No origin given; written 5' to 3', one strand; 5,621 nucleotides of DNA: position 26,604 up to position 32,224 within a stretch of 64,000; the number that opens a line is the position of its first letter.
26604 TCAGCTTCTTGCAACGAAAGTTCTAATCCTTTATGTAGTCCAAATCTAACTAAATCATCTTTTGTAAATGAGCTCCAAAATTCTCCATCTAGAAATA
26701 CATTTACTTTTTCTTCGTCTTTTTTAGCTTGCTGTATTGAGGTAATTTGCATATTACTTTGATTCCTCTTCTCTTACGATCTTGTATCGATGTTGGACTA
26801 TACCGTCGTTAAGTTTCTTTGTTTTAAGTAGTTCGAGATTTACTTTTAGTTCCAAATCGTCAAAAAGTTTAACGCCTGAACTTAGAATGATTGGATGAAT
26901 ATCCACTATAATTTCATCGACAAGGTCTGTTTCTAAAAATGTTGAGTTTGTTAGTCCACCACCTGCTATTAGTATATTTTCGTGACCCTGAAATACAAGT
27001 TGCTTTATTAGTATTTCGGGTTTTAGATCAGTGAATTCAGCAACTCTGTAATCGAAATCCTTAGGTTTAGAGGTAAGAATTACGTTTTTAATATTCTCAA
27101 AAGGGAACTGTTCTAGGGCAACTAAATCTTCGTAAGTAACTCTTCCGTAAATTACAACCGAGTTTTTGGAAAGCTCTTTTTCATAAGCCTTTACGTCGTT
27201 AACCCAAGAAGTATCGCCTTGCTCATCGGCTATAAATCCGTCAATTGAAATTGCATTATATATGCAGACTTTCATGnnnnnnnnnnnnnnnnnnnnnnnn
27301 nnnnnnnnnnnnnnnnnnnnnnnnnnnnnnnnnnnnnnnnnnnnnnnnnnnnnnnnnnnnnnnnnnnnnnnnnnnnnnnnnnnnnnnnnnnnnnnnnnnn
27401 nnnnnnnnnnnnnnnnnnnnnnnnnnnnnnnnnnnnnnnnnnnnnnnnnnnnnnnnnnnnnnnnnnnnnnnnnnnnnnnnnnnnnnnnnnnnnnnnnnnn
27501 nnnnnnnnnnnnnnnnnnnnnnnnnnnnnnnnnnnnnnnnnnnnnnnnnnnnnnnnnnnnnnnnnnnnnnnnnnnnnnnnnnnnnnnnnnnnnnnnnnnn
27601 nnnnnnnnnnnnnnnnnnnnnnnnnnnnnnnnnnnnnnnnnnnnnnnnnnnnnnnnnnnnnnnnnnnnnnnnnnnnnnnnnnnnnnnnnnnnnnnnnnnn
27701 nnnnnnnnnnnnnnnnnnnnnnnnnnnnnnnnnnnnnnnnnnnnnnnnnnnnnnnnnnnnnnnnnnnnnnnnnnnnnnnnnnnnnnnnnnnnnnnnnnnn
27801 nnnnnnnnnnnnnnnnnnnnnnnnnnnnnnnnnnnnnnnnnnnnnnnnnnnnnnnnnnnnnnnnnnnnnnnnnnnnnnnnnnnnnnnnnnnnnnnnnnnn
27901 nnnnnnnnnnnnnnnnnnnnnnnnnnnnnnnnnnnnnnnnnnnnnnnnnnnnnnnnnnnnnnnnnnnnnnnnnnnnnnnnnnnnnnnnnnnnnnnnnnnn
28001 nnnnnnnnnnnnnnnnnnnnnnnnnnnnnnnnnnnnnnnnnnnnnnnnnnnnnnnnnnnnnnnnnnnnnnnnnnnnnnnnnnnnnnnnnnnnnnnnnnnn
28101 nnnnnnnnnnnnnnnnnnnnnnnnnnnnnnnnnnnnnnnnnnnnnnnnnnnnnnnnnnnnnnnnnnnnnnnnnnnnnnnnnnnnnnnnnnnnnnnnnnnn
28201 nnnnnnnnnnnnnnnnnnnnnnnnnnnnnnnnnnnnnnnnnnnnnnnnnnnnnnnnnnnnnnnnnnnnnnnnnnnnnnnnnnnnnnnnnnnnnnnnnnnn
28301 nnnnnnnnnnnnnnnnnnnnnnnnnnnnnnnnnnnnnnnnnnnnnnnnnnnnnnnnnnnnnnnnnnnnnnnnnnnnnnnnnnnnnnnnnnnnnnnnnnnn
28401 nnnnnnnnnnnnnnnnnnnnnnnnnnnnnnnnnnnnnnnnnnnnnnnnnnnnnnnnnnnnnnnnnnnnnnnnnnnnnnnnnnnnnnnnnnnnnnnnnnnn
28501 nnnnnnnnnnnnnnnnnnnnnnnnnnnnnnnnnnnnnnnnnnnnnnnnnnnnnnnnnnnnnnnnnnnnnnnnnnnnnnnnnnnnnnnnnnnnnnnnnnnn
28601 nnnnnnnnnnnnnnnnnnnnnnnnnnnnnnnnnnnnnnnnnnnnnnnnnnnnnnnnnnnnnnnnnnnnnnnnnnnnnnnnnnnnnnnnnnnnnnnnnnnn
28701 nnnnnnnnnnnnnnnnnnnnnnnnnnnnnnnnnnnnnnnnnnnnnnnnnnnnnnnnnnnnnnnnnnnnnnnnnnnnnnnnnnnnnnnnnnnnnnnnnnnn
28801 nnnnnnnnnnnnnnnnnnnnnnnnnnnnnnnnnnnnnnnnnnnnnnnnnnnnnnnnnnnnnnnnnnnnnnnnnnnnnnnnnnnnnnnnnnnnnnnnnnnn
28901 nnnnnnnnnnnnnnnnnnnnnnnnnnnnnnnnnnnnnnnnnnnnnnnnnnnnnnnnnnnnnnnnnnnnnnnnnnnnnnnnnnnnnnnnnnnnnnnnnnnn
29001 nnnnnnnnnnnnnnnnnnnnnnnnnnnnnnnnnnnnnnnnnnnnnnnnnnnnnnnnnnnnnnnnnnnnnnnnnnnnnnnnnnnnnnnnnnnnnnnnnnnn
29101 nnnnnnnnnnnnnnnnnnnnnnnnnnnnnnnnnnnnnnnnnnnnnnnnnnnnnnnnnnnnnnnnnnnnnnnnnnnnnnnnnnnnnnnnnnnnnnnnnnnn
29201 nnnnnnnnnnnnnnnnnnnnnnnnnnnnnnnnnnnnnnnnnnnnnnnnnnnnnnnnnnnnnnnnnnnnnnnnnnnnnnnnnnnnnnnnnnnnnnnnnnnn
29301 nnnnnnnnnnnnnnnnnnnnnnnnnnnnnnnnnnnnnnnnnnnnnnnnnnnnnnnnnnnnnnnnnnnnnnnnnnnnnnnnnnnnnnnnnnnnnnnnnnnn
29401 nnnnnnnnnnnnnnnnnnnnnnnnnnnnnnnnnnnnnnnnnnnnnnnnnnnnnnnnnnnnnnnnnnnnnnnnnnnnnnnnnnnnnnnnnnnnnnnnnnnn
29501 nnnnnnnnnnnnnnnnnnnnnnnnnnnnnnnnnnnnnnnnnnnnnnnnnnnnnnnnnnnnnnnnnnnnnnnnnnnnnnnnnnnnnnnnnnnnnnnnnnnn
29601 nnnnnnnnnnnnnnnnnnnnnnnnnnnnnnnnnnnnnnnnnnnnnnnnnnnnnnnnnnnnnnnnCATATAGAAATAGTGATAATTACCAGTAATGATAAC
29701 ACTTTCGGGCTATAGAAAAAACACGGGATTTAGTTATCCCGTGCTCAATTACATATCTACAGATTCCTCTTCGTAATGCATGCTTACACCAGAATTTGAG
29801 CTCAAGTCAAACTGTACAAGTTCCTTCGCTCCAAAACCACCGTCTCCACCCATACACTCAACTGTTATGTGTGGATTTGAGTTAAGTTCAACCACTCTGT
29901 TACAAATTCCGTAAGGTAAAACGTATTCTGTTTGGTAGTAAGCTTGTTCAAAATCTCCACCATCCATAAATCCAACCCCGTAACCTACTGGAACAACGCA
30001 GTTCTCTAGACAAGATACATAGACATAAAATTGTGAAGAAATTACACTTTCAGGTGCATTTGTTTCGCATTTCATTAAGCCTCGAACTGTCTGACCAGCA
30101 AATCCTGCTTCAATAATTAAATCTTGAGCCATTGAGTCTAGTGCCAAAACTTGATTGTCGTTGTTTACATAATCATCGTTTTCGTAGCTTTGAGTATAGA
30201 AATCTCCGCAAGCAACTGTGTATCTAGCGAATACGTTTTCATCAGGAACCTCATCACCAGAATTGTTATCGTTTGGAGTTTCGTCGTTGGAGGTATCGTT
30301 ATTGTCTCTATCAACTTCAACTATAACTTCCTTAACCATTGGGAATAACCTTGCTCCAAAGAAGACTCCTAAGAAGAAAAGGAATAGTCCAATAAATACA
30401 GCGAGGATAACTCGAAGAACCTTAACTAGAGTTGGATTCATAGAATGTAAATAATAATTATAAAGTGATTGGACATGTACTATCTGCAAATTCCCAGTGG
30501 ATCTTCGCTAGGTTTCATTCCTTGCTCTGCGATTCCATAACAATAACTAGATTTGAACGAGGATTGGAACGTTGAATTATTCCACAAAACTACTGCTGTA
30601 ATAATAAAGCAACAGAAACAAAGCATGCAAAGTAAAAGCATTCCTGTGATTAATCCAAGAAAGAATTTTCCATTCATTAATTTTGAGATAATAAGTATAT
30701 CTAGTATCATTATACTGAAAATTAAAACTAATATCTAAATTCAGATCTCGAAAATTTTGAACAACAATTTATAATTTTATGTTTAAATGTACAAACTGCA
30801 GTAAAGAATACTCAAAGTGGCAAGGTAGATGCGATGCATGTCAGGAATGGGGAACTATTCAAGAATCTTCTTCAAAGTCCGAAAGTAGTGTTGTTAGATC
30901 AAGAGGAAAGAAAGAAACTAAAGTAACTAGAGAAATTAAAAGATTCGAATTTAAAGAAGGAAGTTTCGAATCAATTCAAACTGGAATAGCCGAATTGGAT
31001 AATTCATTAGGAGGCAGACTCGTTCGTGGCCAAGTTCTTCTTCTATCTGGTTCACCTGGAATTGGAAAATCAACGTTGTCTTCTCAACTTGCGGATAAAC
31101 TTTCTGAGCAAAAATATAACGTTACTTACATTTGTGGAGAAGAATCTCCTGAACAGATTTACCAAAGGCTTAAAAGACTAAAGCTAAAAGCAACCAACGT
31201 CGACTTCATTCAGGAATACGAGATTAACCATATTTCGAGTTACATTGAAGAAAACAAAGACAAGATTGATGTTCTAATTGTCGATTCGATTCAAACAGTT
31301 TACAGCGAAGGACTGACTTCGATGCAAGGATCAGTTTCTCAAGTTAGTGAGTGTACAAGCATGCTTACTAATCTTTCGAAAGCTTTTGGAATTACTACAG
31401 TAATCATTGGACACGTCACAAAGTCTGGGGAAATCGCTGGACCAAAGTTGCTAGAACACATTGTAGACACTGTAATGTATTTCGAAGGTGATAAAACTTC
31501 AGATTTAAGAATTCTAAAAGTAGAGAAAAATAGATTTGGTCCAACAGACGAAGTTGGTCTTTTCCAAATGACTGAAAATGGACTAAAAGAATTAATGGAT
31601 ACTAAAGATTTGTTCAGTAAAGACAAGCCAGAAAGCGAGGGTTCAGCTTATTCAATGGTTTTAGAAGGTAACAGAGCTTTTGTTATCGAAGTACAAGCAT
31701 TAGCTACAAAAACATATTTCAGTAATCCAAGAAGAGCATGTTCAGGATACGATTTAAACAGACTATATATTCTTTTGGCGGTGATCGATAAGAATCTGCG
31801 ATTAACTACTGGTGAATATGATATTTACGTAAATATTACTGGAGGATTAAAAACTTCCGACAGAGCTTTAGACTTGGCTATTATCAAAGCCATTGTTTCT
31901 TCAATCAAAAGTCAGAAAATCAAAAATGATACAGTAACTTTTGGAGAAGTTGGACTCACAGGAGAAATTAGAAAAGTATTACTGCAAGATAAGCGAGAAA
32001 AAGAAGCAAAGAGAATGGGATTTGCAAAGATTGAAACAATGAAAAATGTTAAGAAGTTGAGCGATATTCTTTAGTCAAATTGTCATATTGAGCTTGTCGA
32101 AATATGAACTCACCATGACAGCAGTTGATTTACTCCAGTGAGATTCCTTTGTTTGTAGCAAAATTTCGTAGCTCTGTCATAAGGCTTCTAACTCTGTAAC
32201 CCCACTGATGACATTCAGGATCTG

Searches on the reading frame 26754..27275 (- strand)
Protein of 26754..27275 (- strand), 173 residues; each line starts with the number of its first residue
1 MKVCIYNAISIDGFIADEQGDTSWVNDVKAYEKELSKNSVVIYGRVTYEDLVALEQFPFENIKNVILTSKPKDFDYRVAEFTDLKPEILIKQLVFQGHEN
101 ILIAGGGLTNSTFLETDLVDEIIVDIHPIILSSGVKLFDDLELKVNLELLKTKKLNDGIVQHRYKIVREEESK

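Call 64: search_protein_families(library=pfam, proteins=[window:26754-27275:-], max_evalue=0.001)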
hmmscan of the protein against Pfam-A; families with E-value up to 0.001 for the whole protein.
window:26754-27275:- (173 aa): 2 families
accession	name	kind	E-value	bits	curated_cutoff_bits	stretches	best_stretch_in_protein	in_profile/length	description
PF01872.23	RibD_C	-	1.5e-16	61.2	24.1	1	2-160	2-196/197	RibD C-terminal domain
PF00186.24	DHFR_1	-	8.1e-05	22.8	25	1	26-114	26-105/159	Dihydrofolate reductase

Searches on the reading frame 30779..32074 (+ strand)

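Call 64: search_protein_families(library=pfam, proteins=[window:30779-32074:+], max_evalue=0.001)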
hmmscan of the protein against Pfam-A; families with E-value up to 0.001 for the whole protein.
window:30779-32074:+ (431 aa): 24 families
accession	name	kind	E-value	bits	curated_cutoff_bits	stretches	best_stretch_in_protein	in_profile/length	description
PF06745.19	ATPase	-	4.7e-19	69.1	26.6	2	66-137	1-73/231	KaiC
PF13481.12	AAA_25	-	2.5e-13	50.6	27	1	55-217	4-194/195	AAA domain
PF03796.21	DnaB_C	-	2.4e-11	43.9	27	1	66-132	2-68/255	DnaB-like helicase C terminal domain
PF18073.7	Zn_ribbon_LapB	-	3.2e-08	33.5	25.7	1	2-29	1-28/28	Rubredoxin metal binding domain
PF20720.3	nSTAND3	-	3.3e-08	33.8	27.2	1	84-135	17-65/155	Novel STAND NTPase 3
PF13479.12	AAA_24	-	2.1e-06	28.1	27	1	84-176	2-78/195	AAA domain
PF13401.12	AAA_22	-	3e-06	28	27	1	85-211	6-122/130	AAA domain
PF13541.12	ChlI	-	5.2e-06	26.8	27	1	341-416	37-113/121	Subunit ChlI of Mg-chelatase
PF24883.2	NPHP3_N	-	7.4e-06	26.7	24.8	1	85-119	23-57/164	Nephrocystin 3, N-terminal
PF09848.15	SLFN-g3_helicase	-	9.8e-06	25.5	24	1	85-212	2-123/354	Schlafen group 3, DNA/RNA helicase domain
PF08433.16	KTI12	-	6.7e-05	23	22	1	87-128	4-42/271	Chromatin associated protein KTI12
PF13191.12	AAA_16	-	7.7e-05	23.7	32.6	1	72-123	11-63/167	AAA ATPase domain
PF00448.28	SRP54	-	9.3e-05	22.6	22.7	1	85-170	2-91/196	SRP54-type protein, GTPase domain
PF00380.25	Ribosomal_S9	-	9.5e-05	23.3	22.5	1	338-417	41-111/121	Ribosomal protein S9/S16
PF03266.21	NTPase_1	-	0.00017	21.9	23.9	0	87-122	2-37/168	NTPase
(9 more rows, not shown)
